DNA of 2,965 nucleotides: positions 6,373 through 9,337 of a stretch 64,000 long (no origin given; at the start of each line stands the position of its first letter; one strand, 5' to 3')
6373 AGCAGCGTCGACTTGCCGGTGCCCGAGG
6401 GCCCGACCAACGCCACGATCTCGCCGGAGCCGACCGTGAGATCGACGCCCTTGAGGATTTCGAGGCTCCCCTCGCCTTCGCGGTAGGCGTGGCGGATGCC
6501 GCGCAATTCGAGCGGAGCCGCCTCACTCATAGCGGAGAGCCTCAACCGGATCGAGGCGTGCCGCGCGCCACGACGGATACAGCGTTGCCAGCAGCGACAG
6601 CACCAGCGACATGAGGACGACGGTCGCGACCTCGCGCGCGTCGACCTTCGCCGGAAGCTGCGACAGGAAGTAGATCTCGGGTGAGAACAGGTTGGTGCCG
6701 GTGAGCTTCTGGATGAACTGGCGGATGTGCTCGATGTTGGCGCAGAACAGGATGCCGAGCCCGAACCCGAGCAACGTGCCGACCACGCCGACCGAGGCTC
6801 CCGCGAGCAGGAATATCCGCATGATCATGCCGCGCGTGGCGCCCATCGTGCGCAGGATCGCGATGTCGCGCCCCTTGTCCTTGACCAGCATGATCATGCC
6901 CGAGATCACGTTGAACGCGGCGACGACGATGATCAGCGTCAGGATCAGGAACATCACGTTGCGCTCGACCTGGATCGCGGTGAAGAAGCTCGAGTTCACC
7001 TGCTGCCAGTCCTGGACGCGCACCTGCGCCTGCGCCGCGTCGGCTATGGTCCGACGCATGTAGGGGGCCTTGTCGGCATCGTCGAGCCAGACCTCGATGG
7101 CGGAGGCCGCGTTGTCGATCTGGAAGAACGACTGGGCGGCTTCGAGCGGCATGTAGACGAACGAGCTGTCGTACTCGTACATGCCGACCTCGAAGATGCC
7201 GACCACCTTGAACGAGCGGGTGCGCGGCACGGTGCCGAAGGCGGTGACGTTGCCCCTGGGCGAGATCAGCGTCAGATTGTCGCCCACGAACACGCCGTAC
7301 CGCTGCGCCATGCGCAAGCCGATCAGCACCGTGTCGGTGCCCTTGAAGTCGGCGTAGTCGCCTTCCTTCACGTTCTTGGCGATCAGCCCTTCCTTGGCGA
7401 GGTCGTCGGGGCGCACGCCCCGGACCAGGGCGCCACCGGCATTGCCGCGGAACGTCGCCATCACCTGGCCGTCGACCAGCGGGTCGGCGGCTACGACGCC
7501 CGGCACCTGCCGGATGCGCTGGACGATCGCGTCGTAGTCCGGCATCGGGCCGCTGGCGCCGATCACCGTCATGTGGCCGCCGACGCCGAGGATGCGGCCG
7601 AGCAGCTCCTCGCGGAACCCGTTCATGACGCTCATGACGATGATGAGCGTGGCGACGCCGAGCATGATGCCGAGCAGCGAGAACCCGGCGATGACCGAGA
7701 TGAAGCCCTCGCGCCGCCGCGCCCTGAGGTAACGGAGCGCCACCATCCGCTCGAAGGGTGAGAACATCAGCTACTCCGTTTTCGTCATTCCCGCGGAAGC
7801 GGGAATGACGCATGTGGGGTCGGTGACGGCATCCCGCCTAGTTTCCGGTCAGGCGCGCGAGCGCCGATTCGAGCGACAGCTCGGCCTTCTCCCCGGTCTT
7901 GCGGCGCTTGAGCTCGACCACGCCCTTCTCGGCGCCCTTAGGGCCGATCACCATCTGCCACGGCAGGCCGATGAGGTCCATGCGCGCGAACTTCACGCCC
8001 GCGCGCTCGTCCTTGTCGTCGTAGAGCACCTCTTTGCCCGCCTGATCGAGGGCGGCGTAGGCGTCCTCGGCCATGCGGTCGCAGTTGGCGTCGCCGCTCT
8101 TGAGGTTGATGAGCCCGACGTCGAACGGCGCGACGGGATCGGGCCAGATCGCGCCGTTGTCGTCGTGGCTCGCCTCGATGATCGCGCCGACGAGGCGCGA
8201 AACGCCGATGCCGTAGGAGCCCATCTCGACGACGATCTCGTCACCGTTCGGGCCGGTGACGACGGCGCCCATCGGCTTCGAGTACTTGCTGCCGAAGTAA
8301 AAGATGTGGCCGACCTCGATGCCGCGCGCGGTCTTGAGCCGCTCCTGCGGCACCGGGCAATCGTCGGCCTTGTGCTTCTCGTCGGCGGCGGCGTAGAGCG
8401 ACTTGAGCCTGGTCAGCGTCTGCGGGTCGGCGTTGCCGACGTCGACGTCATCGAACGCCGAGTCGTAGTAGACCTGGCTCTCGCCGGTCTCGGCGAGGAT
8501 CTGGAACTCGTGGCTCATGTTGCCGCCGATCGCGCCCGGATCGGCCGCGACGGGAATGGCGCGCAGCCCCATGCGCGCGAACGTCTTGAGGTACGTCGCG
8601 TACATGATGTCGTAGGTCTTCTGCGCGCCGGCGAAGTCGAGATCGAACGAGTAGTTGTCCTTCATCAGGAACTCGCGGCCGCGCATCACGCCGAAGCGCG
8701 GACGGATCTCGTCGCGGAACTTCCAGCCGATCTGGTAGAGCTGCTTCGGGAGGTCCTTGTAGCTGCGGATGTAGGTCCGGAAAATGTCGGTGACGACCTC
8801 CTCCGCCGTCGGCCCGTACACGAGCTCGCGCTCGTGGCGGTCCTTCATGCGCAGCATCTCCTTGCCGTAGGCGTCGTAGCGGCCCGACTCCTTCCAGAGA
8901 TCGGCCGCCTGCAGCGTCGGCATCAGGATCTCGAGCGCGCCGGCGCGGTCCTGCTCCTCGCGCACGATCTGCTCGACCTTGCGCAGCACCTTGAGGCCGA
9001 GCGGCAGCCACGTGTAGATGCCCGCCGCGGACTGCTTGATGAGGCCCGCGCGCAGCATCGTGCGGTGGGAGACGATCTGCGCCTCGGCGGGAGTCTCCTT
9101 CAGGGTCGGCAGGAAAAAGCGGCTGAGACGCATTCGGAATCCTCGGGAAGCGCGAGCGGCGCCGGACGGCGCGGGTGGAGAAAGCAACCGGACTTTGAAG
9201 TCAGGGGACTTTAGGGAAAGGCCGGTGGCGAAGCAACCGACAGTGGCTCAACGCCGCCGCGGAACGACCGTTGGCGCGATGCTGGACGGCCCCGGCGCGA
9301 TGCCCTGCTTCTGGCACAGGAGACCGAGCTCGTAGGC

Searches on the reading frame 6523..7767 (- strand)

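Call 70: search_protein_families(library=pfam, proteins=[window:6523-7767:-], max_evalue=0.00001)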
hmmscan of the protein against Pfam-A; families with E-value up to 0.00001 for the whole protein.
window:6523-7767:- (414 aa): 2 families
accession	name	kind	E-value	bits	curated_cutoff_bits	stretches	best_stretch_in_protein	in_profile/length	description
PF12704.14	MacB_PCD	-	3.1e-19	70.5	27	1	30-238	4-201/207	MacB-like periplasmic core domain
PF02687.27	FtsX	-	5e-15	56.1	25.5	1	274-407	2-120/120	FtsX-like permease C-terminal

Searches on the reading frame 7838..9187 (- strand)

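Call 70: search_protein_families(library=pfam, proteins=[window:7838-9187:-], max_evalue=0.00001)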
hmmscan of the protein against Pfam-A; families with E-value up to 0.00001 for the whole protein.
window:7838-9187:- (449 aa): 2 families
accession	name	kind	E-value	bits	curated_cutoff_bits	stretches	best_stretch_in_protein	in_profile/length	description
PF00587.30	tRNA-synt_2b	-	3.6e-21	76.5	29.3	1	114-338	3-177/179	tRNA synthetase class II core domain (G, H, P, S and T)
PF03129.25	HGTP_anticodon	-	2.3e-18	66.6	21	1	357-446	2-91/94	Anticodon binding domain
